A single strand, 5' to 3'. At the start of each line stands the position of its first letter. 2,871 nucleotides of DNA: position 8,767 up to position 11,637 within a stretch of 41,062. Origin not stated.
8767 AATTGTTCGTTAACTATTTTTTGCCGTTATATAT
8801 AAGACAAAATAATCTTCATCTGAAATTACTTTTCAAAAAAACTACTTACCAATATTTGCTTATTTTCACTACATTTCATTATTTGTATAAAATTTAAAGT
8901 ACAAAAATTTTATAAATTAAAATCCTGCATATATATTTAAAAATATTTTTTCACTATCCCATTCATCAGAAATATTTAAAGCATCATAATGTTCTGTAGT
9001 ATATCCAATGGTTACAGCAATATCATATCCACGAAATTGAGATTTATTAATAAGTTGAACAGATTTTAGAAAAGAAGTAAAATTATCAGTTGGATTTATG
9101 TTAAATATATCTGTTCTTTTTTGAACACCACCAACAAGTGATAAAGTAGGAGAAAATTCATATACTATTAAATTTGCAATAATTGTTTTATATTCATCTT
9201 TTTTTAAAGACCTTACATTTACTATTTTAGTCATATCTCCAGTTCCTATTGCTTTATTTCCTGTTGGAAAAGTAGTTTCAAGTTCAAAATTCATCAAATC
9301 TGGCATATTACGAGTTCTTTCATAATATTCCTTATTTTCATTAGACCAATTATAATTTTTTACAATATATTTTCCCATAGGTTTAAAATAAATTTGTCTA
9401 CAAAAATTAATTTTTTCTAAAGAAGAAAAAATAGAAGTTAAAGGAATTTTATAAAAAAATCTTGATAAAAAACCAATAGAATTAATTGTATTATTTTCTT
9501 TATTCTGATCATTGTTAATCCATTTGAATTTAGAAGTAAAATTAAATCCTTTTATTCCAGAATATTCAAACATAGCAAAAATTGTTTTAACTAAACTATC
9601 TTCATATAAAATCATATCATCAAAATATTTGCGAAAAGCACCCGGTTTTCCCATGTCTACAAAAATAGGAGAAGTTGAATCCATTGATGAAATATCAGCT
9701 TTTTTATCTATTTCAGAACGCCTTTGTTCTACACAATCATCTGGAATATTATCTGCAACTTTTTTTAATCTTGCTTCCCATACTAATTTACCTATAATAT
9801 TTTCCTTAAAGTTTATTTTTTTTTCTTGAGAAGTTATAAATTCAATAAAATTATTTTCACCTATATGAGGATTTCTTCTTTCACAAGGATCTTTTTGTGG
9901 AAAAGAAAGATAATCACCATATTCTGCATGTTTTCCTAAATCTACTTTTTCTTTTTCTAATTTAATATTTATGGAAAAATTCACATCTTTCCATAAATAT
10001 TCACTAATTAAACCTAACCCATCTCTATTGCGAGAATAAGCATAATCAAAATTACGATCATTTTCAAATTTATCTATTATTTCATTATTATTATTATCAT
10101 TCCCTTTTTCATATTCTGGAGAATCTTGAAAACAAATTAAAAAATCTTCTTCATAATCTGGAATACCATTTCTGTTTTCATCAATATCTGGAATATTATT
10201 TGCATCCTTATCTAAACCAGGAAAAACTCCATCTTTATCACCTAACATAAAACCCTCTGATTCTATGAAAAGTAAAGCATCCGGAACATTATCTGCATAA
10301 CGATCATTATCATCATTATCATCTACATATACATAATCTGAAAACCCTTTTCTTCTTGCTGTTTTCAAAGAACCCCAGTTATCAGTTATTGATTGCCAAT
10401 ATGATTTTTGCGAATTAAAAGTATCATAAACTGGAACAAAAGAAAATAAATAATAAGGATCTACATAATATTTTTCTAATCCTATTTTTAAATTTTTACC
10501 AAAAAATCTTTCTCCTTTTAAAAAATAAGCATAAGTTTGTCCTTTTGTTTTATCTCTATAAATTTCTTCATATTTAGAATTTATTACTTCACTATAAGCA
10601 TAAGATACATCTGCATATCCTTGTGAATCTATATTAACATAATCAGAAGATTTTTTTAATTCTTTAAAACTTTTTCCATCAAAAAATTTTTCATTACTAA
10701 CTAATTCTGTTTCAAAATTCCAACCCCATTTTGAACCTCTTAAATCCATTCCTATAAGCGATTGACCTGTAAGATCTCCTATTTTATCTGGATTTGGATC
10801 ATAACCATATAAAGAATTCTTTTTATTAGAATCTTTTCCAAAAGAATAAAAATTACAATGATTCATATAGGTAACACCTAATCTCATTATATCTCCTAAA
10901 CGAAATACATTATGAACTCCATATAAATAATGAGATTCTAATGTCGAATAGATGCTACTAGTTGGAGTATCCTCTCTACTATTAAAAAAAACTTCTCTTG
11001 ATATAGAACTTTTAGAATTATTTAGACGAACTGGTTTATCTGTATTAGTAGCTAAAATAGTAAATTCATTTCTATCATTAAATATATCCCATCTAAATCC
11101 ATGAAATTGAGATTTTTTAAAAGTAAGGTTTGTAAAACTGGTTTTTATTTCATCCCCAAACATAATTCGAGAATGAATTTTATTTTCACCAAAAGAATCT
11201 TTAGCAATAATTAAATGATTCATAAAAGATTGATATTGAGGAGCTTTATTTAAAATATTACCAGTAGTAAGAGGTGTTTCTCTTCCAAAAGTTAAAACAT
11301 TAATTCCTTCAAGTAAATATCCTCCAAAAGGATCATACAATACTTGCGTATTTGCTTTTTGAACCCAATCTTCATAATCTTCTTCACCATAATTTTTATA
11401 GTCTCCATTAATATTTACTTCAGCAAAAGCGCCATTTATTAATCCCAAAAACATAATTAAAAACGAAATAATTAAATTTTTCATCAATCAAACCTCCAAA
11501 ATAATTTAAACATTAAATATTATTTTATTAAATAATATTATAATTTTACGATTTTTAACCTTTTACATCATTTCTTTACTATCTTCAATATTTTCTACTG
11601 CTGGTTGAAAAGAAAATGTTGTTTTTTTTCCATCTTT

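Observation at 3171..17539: ExbB-ExbD-ExbD motor genes sit in a cluster with no canonical TonB, alongside a giant TPR protein, a Ca-repeat outer-membrane barrel, a DUF4159 fusion and a T9SS-tagged FG-GAP metalloprotease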

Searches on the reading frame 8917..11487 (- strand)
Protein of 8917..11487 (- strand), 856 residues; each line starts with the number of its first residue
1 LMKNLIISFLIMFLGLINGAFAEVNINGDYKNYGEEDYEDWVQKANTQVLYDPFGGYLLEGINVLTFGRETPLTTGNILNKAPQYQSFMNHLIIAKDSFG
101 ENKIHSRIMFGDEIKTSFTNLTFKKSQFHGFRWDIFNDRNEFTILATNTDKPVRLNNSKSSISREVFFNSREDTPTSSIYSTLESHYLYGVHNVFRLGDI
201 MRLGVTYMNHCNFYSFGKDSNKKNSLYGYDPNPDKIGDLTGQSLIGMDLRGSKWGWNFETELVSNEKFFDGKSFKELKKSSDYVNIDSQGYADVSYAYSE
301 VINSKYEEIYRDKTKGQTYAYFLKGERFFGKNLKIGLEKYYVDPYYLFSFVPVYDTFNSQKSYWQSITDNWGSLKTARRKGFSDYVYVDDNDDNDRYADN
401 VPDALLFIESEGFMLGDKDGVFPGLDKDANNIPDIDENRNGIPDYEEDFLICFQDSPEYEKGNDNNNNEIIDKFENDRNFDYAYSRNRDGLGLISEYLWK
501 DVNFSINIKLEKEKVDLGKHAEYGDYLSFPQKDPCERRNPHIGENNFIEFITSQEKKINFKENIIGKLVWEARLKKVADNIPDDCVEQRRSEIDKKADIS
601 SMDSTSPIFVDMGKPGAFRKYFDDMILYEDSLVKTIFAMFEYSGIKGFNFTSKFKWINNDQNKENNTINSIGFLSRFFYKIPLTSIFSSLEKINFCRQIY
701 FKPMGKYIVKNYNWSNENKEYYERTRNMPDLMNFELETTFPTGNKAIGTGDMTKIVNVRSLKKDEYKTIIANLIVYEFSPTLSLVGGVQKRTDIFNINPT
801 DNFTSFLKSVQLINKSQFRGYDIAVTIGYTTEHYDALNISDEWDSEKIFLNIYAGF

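Call 5: search_protein_families(library=pfam, proteins=[window:8917-11487:-], max_evalue=0.01)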
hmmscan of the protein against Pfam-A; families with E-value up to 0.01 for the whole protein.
window:8917-11487:- (856 aa): 0 families

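Call 7: search_protein_families(library=ncbifam, proteins=[window:8917-11487:-], max_evalue=0.01)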
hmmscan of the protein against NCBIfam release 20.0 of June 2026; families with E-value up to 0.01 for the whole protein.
window:8917-11487:- (856 aa): 0 families

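Call 14: find_homologous_proteins(query=window:8917-11487:-)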
Query window:8917-11487:- (856 aa): 19 proteins with E <= 0.001 among 7613 candidates.
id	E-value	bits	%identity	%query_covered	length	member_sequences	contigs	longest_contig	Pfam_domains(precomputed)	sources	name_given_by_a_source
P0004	0.0e+0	1965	100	100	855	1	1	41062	-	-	-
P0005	3.3e-191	656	51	72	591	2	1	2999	-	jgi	jgi:hypothetical protein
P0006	2.5e-109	385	36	66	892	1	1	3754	-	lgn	-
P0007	1.9e-46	177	25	99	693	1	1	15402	-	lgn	-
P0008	8.4e-40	155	27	81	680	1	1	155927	-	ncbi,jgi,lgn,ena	ncbi:MAG: hypothetical protein WC955_04030 [Elusimicrobiota bacterium]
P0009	1.7e-33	134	25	74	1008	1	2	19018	-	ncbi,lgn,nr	ncbi:MAG: hypothetical protein H3C35_10310 [Bacteroidetes bacterium]|nr:hypothetical protein [Bacter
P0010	1.6e-31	128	26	55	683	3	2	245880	-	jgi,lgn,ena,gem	-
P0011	9.1e-31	125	29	38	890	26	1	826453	-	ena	-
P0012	1.9e-27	114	24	64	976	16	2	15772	-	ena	-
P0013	2.3e-26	111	26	41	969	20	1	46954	PF21620.6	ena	-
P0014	2.7e-24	104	28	21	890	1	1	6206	-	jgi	jgi:hypothetical protein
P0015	1.8e-22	98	26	25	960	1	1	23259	-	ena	-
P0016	5.1e-22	96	26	21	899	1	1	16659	-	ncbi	ncbi:MAG: hypothetical protein ABIL09_09065 [Gemmatimonadota bacterium]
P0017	1.1e-13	69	30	25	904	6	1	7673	-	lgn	-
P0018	9.0e-13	66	25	25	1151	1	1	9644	-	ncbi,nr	ncbi:MAG: hypothetical protein PHC61_05805 [Chitinivibrionales bacterium]|nr:hypothetical protein [C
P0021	1.2e-8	52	27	29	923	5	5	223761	-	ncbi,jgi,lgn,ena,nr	ncbi:MAG: hypothetical protein FJY95_01015 [Candidatus Handelsmanbacteria bacterium]|nr:hypothetical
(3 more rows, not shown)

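Call 15: find_encoding_contigs(protein=P0008, flank=10000, max_places=2)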
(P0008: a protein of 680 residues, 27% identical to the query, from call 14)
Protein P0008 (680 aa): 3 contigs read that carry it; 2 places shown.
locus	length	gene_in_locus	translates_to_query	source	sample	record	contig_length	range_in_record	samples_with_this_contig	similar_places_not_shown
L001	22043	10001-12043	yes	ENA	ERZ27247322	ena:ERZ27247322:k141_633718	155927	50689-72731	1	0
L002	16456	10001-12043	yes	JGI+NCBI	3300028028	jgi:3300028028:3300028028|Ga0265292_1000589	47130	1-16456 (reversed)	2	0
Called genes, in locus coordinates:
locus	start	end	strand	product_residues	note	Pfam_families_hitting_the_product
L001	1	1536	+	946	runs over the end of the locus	PF13860:FlgD_ig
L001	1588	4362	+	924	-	PF13585:CHU_C (faint), PF13860:FlgD_ig (faint)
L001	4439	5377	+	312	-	PF03687:UPF0164 (weak)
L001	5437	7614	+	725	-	PF05036:SPOR, PF08486:SpoIID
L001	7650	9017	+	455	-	PF25275:Golvesin_C, PF13860:FlgD_ig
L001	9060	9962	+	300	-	PF03687:UPF0164, PF19572:PorV (weak)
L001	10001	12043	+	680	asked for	-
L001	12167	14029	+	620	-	PF01520:Amidase_3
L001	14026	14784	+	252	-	-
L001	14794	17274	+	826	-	PF08486:SpoIID, PF13620:CarboxypepD_reg, PF13715:CarbopepD_reg_2, PF13585:CHU_C (weak)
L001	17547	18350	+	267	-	PF00809:Pterin_bind, PF03599:CdhD (weak)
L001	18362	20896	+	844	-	PF08486:SpoIID, PF13860:FlgD_ig (weak)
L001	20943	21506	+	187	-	-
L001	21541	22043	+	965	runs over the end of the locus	PF01520:Amidase_3 (weak), PF13620:CarboxypepD_reg (weak), PF13620:CarboxypepD_reg (weak), PF13715:CarbopepD_reg_2 (weak), PF13620:CarboxypepD_reg, PF13715:CarbopepD_reg_2 (weak), PF13620:CarboxypepD_reg, PF13715:CarbopepD_reg_2, +8 more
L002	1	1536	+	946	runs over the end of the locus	PF13860:FlgD_ig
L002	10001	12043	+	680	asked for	-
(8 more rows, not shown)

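Call 16: find_encoding_contigs(protein=P0010, flank=10000, max_places=2)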
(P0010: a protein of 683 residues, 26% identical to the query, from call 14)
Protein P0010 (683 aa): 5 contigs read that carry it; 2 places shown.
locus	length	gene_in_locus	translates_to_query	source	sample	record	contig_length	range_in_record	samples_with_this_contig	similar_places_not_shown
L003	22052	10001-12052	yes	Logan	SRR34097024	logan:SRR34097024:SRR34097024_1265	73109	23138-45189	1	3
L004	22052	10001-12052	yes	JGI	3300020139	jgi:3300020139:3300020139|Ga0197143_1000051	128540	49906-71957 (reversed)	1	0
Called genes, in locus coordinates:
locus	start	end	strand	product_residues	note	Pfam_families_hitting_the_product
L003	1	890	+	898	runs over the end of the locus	PF00515:TPR_1 (faint), PF13424:TPR_12 (weak), PF13174:TPR_6 (weak), PF13432:TPR_16 (weak), PF13174:TPR_6 (weak), PF13432:TPR_16 (weak), PF14559:TPR_19 (weak), PF13424:TPR_12, +13 more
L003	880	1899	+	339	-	-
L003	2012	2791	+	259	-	PF01618:MotA_ExbB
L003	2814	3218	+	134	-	PF02472:ExbD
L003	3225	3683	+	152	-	PF02472:ExbD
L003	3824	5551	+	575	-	PF00587:tRNA-synt_2b, PF04073:tRNA_edit, PF00587:tRNA-synt_2b, PF03129:HGTP_anticodon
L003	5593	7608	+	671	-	PF13946:DUF4214, PF00404:Dockerin_1 (faint)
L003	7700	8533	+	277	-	-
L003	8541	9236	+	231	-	PF02568:ThiI (faint), PF06508:QueC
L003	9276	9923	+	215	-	PF02687:FtsX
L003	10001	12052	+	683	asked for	-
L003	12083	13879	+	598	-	PF01520:Amidase_3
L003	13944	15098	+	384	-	PF06925:MGDG_synth, PF00534:Glycos_transf_1 (weak), PF04101:Glyco_tran_28_C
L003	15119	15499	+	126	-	-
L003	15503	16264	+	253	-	PF27840:ScmC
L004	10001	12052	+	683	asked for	-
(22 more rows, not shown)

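Call 17: find_encoding_contigs(protein=P0007, flank=10000, max_places=1)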
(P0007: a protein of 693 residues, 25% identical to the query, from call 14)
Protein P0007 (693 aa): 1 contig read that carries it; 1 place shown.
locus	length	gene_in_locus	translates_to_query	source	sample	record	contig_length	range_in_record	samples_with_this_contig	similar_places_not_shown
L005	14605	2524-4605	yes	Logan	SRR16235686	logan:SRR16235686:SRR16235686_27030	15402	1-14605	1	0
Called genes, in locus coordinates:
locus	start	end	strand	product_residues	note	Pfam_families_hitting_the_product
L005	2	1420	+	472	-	?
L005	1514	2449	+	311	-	PF03349:Toluene_X (faint), PF03687:UPF0164, PF19572:PorV (faint)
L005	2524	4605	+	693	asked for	-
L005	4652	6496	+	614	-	PF01520:Amidase_3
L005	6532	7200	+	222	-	-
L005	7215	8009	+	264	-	PF00809:Pterin_bind, PF03599:CdhD (weak)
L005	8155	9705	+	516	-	PF13860:FlgD_ig (faint), PF08486:SpoIID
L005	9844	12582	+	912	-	PF10646:Germane, PF01520:Amidase_3, PF13620:CarboxypepD_reg, PF13620:CarboxypepD_reg, PF13715:CarbopepD_reg_2, PF13620:CarboxypepD_reg, PF13620:CarboxypepD_reg, PF13715:CarbopepD_reg_2, +5 more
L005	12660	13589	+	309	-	-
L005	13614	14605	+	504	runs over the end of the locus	-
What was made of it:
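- Elusimicrobiota-type variants pair the barrel with a PorV-like UPF0164 protein and CTD-bearing amidase/SpoIID proteins (calls 15, 17). Elusimicrobiota-type homologues of the barrel neighbour cell-wall amidases and SpoIID (calls 15-17).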

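Call 18: find_encoding_contigs(protein=P0009, flank=10000, max_places=1)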
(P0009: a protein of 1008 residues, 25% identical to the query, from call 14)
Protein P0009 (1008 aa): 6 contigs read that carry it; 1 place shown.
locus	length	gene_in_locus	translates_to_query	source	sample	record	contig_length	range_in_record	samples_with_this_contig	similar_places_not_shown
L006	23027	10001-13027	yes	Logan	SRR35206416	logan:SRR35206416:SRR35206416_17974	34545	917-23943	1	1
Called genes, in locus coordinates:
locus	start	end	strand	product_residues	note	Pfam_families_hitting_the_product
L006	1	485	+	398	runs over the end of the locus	PF00089:Trypsin, PF10459:Peptidase_S46 (faint), PF13365:Trypsin_2, PF00595:PDZ, PF13180:PDZ_2, PF17820:PDZ_6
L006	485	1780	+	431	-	PF00206:Lyase_1, PF10397:ADSL_C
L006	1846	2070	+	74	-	-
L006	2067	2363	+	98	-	PF05016:ParE_toxin (weak)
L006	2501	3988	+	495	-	PF00171:Aldedh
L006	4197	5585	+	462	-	PF00202:Aminotran_3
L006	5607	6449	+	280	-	PF02540:NAD_synthase, PF03054:tRNA_Me_trans (weak), PF06508:QueC (faint)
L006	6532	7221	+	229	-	PF00590:TP_methylase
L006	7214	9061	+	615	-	PF13585:CHU_C (faint)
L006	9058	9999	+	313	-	-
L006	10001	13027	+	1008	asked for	-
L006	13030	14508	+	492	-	PF13709:DUF4159 (weak)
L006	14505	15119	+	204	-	PF18935:DUF5683 (weak)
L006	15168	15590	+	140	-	-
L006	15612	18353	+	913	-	PF25275:Golvesin_C (faint), PF18962:Por_Secre_tail, PF13860:FlgD_ig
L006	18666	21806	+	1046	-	PF00515:TPR_1 (faint), PF07719:TPR_2 (faint), PF12895:ANAPC3 (faint), PF10602:RPN7 (weak), PF13174:TPR_6 (weak), PF13525:YfiO, PF13174:TPR_6 (weak), PF14559:TPR_19 (weak), +8 more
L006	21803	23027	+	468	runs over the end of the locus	PF13709:DUF4159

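Call 19: find_encoding_contigs(protein=P0011, flank=10000, max_places=1)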
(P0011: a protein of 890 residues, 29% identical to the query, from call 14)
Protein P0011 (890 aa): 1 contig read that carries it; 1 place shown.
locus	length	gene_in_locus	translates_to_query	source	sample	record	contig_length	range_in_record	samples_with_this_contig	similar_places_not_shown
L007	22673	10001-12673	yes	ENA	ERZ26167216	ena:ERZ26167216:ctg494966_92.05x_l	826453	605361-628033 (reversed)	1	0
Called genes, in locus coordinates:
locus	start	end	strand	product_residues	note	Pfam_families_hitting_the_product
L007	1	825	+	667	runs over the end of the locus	PF20581:DUF6785, PF20580:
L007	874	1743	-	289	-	-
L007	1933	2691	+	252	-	PF05721:PhyH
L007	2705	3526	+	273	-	PF05721:PhyH (weak)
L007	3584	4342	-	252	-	PF01261:AP_endonuc_2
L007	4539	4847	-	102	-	-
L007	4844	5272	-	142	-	-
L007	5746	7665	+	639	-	PF13860:FlgD_ig, PF18962:Por_Secre_tail (faint)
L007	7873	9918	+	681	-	PF00754:F5_F8_type_C, PF22633:F5_F8_type_C_2, PF13585:CHU_C (faint)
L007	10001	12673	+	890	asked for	-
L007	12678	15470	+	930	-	-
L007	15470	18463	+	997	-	-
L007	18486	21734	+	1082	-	PF13424:TPR_12 (weak), PF13432:TPR_16, PF00515:TPR_1 (weak), PF07719:TPR_2 (weak), PF13424:TPR_12, PF13432:TPR_16, PF13432:TPR_16, PF13525:YfiO, +20 more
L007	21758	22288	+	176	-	PF18935:DUF5683 (weak)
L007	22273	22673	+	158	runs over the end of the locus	-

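Call 21: find_encoding_contigs(protein=P0021, flank=10000, max_places=1)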
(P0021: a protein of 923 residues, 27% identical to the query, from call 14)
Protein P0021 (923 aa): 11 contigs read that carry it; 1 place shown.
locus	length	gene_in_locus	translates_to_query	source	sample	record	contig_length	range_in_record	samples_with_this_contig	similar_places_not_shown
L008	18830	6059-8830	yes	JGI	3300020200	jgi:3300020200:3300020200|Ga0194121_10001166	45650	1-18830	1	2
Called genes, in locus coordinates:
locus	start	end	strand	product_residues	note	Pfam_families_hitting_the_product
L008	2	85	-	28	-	?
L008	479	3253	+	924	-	-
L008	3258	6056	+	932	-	-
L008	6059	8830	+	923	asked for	-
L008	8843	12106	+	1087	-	PF00515:TPR_1 (faint), PF07719:TPR_2 (faint), PF10602:RPN7 (faint), PF12895:ANAPC3 (faint), PF13432:TPR_16 (weak), PF14559:TPR_19 (weak), PF13424:TPR_12 (weak), PF13525:YfiO, +10 more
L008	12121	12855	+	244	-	-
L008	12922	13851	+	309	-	-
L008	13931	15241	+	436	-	PF13709:DUF4159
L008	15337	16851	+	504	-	PF13616:Rotamase_3, PF00639:Rotamase, PF13145:Rotamase_2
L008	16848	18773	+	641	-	PF20581:DUF6785, PF20580:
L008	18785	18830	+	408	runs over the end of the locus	-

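Call 22: find_encoding_contigs(protein=P0013, flank=10000, max_places=1)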
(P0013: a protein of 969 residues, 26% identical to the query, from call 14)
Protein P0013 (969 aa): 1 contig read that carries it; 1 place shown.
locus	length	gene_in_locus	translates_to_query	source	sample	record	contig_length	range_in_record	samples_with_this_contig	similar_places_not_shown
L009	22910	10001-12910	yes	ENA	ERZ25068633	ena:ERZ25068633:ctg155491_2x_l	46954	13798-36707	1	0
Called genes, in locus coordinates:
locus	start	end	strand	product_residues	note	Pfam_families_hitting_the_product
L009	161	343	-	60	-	-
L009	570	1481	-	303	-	-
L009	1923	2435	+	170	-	-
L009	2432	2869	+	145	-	-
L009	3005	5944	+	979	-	-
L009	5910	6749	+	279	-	-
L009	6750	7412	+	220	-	-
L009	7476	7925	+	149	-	-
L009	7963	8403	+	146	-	-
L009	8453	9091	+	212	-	-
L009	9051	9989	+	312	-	-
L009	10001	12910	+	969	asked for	PF21620:SlpA_C (weak)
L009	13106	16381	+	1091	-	PF00515:TPR_1 (faint), PF13424:TPR_12 (weak), PF13174:TPR_6 (weak), PF13424:TPR_12 (weak), PF13432:TPR_16 (weak), PF13525:YfiO, PF09976:TPR_21 (weak), PF13525:YfiO, +13 more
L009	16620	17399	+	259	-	-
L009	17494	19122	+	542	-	PF00639:Rotamase (faint), PF13145:Rotamase_2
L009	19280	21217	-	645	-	PF20581:DUF6785, PF20580:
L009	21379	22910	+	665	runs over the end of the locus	-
